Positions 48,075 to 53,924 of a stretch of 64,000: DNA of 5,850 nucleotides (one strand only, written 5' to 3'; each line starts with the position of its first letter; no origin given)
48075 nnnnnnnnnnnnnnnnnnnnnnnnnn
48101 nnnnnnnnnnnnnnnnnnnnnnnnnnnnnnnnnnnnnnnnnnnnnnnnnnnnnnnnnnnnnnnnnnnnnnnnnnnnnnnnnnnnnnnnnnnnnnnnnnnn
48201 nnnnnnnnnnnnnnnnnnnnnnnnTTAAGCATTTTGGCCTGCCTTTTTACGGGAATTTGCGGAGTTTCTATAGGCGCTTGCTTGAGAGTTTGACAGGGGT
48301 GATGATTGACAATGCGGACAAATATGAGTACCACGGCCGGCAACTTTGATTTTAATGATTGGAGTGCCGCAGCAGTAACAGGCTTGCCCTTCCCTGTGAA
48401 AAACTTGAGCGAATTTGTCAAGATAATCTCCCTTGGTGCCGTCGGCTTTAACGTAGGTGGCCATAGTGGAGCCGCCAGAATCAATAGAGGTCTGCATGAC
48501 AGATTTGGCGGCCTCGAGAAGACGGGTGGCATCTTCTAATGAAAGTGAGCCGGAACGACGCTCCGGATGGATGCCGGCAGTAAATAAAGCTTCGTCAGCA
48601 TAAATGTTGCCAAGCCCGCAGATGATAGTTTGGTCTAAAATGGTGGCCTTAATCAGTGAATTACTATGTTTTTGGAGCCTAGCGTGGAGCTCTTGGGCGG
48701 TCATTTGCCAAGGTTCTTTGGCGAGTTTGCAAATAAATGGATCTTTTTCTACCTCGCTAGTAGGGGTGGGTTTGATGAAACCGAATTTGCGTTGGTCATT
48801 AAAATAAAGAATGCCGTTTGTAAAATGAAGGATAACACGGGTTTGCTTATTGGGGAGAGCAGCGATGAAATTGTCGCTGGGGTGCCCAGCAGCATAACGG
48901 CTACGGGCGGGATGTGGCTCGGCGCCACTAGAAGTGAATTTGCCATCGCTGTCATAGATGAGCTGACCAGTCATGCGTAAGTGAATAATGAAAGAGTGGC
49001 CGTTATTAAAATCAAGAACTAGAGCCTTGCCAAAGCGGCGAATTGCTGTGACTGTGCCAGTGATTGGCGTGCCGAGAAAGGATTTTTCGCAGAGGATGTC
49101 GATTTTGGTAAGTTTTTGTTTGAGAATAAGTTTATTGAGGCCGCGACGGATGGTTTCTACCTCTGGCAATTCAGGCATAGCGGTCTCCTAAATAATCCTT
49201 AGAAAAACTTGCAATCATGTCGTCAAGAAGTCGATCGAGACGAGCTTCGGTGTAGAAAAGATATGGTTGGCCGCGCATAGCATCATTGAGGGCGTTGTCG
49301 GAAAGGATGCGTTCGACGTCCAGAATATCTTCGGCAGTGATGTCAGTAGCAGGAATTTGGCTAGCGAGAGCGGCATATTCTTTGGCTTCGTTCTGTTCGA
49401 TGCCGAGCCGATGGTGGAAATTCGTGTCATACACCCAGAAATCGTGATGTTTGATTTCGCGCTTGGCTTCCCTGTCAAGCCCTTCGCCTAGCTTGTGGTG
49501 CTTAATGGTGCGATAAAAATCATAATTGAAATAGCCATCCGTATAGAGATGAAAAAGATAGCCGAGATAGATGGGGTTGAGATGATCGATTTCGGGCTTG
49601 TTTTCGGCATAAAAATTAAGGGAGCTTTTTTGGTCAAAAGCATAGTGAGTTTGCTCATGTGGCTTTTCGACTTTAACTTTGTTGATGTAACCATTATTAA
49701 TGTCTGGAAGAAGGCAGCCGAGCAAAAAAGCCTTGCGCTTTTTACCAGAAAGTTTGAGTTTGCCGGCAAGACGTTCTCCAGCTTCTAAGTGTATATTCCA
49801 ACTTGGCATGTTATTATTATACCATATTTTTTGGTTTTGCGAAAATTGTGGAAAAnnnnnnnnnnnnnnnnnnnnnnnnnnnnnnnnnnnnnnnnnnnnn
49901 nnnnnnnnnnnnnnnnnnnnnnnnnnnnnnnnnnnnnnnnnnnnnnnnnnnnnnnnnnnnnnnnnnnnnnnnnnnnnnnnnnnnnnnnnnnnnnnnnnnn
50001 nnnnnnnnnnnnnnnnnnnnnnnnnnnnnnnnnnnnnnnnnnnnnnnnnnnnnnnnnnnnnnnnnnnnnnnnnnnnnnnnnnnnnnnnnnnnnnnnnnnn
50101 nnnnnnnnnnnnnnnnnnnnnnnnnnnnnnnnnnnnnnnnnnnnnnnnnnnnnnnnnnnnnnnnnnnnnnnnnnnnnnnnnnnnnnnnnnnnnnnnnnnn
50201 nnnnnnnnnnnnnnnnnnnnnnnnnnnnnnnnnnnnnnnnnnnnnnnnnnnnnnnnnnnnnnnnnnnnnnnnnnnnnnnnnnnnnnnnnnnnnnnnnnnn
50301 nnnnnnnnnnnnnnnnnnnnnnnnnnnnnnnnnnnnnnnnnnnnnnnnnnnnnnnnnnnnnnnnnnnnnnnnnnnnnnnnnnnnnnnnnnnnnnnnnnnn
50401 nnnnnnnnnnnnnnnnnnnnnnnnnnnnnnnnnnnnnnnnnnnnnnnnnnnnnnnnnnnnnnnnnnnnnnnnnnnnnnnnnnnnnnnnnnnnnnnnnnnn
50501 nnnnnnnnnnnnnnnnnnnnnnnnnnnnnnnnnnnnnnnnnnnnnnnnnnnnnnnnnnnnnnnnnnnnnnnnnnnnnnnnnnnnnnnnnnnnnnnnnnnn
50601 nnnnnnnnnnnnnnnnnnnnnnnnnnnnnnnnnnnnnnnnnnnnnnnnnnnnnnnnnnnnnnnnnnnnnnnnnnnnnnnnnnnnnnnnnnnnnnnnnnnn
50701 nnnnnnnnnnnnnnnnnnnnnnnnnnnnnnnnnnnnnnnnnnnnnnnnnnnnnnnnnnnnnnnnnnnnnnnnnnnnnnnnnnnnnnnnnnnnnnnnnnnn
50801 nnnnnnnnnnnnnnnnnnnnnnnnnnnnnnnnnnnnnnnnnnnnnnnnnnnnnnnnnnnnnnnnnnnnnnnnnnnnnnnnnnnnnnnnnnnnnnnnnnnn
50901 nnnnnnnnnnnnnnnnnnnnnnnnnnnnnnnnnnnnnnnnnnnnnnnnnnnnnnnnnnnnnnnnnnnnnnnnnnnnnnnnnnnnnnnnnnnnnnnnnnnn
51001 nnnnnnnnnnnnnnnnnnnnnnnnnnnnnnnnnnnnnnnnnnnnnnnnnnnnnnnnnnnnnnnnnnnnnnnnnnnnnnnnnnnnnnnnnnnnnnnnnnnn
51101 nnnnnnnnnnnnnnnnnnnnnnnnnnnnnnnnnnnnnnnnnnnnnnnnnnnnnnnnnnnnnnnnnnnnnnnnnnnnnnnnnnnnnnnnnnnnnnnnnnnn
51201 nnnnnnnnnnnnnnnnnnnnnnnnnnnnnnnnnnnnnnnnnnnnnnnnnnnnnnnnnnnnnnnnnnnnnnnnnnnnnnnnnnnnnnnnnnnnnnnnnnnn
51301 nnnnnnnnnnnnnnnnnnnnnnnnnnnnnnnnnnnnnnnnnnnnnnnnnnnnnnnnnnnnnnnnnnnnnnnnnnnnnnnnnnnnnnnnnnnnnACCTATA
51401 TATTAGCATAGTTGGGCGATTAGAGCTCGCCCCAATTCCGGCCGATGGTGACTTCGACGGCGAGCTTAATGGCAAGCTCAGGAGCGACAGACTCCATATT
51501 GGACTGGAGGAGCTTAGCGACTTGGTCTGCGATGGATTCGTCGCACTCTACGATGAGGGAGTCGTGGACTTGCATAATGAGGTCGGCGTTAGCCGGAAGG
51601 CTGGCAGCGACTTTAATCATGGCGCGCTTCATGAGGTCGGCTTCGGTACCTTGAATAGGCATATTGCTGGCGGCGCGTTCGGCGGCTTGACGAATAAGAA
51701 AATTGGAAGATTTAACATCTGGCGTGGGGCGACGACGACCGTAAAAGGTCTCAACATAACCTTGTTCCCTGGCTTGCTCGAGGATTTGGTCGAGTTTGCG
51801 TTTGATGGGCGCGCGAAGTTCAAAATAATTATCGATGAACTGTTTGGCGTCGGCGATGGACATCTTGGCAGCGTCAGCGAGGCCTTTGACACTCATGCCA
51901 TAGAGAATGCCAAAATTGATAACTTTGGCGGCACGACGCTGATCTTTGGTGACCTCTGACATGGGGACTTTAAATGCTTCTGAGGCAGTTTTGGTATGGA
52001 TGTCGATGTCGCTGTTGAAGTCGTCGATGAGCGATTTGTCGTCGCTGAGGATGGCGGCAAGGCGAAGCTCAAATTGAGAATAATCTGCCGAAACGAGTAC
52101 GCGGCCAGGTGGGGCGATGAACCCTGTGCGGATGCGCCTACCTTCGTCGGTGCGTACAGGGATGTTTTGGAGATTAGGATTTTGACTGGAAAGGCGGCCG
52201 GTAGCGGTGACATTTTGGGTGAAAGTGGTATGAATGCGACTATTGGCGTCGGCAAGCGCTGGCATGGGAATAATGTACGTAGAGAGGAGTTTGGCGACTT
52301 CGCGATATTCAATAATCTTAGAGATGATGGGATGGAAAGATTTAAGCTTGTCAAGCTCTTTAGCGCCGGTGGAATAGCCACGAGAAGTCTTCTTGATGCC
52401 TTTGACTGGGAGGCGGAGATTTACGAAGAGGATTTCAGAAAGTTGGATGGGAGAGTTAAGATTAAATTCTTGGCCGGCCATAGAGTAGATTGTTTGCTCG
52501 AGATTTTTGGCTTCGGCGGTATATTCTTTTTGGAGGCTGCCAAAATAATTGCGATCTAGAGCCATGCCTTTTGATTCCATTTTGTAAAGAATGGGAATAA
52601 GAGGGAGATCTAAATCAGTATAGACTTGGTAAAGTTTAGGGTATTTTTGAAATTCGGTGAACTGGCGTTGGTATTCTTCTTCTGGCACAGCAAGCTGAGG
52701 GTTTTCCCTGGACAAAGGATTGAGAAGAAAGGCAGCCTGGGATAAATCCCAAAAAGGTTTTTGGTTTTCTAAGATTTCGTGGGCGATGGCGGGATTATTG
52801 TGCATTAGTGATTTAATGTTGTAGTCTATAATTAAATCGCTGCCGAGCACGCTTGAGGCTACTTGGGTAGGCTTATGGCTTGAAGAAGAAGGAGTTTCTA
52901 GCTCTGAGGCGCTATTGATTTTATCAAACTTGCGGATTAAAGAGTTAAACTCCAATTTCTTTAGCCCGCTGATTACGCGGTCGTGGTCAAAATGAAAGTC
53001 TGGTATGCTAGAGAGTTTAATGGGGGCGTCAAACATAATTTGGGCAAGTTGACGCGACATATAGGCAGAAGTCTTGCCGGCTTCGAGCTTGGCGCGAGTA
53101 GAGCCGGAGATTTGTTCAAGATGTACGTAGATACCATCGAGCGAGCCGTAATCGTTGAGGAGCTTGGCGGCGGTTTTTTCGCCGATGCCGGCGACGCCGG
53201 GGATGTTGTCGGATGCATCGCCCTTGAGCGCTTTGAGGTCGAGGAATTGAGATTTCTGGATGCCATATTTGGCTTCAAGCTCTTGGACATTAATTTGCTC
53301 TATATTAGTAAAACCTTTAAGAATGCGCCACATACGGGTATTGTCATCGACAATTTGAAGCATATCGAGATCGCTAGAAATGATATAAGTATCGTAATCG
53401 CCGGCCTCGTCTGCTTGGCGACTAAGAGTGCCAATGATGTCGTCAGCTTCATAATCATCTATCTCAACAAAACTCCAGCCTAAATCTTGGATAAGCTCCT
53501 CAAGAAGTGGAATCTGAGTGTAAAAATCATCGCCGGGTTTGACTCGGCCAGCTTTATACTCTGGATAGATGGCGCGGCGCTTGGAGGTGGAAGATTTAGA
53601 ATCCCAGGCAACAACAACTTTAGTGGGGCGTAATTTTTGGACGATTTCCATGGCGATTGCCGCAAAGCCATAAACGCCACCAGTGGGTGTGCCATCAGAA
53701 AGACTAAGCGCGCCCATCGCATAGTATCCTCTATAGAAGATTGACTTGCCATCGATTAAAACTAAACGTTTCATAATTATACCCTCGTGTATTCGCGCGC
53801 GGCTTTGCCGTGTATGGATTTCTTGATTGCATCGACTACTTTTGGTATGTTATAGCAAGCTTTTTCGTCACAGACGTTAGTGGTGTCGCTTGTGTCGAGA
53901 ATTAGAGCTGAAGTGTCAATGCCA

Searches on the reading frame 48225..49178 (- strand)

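Call 52: search_protein_families(library=pfam, proteins=[window:48225-49178:-], max_evalue=0.00001)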
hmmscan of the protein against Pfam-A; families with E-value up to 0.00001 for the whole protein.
window:48225-49178:- (317 aa): 3 families
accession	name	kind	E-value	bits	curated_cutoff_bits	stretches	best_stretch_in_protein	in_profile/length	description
PF06831.19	H2TH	-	5.1e-24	84.5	34.7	1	155-241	4-91/93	Formamidopyrimidine-DNA glycosylase H2TH domain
PF01149.29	Fapy_DNA_glyco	-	8.2e-22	78.5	25.5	1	1-134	1-116/117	Formamidopyrimidine-DNA glycosylase N-terminal domain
PF06827.20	zf-FPG_IleRS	-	3.8e-07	30.2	21.3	1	267-292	4-29/30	Zinc finger found in FPG and IleRS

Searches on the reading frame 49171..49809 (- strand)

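Call 67: search_protein_families(library=pfam, proteins=[window:49171-49809:-], max_evalue=0.0001)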
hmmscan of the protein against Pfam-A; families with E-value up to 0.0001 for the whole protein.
window:49171-49809:- (212 aa): 1 family
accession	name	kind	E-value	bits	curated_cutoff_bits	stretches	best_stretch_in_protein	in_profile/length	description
PF00882.24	Zn_dep_PLPC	-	6.4e-05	23.4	26.8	1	7-113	2-122/167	Zinc dependent phospholipase C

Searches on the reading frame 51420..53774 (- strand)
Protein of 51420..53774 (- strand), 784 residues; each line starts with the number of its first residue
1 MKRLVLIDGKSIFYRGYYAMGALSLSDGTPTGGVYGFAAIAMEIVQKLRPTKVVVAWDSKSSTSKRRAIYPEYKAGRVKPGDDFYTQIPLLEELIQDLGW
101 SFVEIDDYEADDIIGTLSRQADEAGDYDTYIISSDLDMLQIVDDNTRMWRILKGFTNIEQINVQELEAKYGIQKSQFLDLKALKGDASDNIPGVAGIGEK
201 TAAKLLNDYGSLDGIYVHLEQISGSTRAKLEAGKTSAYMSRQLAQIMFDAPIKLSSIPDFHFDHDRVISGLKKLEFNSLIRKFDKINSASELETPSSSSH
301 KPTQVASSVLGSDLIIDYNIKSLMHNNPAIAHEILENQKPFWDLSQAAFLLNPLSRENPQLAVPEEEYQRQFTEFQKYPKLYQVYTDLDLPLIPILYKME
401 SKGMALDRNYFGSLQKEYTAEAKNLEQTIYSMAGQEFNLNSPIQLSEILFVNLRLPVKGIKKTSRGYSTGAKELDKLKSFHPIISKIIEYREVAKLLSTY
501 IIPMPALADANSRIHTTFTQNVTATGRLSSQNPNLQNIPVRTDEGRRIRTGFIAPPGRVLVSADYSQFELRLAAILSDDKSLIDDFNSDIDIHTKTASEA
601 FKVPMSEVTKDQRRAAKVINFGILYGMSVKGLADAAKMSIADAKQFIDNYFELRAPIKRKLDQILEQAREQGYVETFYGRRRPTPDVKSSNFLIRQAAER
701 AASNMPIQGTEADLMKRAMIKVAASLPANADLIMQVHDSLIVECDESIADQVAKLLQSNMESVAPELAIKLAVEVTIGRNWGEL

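Call 67: search_protein_families(library=pfam, proteins=[window:51420-53774:-], max_evalue=0.0001)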
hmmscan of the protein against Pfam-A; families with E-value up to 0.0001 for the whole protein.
window:51420-53774:- (784 aa): 3 families
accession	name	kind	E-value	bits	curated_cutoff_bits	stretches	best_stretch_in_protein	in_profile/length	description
PF00476.26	DNA_pol_A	-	5.4e-140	467.1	34.3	1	410-783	3-381/381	DNA polymerase family A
PF02739.22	5_3_exonuc_N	-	3.3e-48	163.9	34.3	1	3-171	1-164/164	5'-3' exonuclease, N-terminal resolvase-like domain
PF01367.25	5_3_exonuc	-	5.7e-29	100.9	40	1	173-255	2-85/97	5'-3' exonuclease, C-terminal SAM fold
